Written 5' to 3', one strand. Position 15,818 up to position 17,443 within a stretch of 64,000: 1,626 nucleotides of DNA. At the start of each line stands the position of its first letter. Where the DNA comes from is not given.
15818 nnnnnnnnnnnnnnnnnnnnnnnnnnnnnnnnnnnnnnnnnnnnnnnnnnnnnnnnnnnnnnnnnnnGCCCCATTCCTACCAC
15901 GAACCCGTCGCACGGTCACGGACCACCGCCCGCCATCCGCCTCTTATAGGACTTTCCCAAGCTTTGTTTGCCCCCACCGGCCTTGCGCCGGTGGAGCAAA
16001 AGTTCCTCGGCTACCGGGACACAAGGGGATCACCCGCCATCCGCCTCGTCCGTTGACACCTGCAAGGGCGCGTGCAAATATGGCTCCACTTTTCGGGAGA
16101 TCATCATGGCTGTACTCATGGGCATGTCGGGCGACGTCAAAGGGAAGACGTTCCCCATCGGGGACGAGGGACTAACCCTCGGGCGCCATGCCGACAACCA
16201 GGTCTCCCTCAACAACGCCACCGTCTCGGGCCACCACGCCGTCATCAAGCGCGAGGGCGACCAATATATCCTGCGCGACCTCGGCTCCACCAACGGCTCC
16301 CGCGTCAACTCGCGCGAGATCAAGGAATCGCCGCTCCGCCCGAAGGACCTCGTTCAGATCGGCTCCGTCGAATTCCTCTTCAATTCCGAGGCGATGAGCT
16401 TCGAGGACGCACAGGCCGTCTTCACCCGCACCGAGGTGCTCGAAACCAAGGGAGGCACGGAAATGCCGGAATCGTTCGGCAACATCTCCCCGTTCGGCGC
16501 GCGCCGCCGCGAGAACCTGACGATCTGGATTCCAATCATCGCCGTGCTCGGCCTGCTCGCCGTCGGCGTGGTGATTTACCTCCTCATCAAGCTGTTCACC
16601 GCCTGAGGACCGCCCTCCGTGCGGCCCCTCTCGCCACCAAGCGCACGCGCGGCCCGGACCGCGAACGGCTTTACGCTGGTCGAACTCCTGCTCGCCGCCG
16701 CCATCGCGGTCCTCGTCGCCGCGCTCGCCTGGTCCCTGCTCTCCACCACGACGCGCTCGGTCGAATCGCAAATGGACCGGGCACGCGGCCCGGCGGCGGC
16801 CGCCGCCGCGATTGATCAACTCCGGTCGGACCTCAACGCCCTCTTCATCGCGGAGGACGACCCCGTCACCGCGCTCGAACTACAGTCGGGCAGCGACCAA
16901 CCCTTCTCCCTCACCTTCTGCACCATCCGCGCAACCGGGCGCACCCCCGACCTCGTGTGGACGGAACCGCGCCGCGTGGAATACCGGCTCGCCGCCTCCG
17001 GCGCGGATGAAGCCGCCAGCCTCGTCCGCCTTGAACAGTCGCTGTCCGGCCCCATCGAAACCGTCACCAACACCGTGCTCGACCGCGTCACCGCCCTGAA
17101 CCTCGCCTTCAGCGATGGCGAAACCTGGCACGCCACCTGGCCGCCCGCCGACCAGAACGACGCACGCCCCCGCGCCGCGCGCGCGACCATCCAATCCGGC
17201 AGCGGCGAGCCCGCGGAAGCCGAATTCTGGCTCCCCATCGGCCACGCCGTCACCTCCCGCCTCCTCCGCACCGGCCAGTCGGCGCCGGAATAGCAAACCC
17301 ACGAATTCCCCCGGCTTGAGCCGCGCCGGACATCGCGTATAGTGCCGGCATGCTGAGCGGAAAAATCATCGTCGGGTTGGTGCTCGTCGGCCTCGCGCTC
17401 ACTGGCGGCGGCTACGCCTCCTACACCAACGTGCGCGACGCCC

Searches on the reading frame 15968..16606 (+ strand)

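Call 100: search_protein_families(library=pfam, proteins=[window:15968-16606:+], max_evalue=0.01)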
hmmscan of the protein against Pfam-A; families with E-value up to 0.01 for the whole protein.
window:15968-16606:+ (212 aa): 2 families
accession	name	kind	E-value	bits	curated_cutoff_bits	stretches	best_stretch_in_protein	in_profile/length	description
PF00498.31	FHA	-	3.4e-17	63.1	20.7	1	70-132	2-67/67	FHA domain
PF16697.10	Yop-YscD_cpl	-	4e-15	56.3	33.2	1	54-140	4-92/94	Inner membrane component of T3SS, cytoplasmic domain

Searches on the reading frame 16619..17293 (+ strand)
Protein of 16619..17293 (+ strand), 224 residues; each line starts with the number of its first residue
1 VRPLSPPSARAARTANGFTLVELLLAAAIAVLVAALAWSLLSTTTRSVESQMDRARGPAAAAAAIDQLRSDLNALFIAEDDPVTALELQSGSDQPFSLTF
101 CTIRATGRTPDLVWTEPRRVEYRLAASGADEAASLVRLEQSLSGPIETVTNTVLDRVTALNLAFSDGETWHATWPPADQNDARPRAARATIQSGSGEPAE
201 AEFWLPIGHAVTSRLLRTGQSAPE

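Call 100: search_protein_families(library=pfam, proteins=[window:16619-17293:+], max_evalue=0.01)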
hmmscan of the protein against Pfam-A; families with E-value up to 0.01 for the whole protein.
window:16619-17293:+ (224 aa): 2 families
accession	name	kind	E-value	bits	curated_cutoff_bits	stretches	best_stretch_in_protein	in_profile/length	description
PF11612.13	T2SSJ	-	9.8e-08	32.8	28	1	93-200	33-137/140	Type II secretion system (T2SS), protein J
PF07963.17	N_methyl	-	3.9e-05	23.5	21.2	1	15-37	4-26/27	Prokaryotic N-terminal methylation motif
